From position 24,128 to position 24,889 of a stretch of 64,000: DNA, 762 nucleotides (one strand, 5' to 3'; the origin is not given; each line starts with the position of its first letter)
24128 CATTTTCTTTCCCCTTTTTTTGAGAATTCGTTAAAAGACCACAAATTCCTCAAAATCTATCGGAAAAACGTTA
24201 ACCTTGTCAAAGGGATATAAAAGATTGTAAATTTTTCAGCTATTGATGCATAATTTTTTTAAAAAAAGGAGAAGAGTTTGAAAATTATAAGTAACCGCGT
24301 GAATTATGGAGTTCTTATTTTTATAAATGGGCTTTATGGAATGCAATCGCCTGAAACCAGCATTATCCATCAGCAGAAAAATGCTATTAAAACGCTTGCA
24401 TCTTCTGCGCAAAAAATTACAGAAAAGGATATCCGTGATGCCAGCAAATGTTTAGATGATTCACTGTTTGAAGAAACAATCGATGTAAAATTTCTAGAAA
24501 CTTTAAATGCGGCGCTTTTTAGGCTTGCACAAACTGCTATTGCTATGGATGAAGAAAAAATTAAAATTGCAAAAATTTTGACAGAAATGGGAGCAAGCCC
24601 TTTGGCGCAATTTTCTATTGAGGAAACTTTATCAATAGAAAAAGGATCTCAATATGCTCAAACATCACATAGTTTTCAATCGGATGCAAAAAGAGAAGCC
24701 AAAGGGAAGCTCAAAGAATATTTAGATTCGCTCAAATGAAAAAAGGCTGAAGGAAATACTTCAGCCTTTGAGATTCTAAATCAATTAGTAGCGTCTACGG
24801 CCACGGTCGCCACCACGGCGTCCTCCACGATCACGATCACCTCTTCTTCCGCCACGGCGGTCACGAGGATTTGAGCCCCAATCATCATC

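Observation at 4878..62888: Near-invariant Met (mostly Met-Glu/Gln/Asn) at the predicted signal-peptide cleavage site of ~28 unrelated secreted proteins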

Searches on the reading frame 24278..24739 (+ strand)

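Call 30: search_protein_families(library=pfam, proteins=[window:24278-24739:+], max_evalue=0.01)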
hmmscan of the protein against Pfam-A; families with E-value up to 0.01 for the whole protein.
window:24278-24739:+ (153 aa): 1 family
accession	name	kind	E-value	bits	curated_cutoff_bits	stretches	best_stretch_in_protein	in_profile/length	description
PF12926.12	MOZART2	-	0.0023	18.2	23.3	1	71-119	25-74/91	Mitotic-spindle organizing gamma-tubulin ring associated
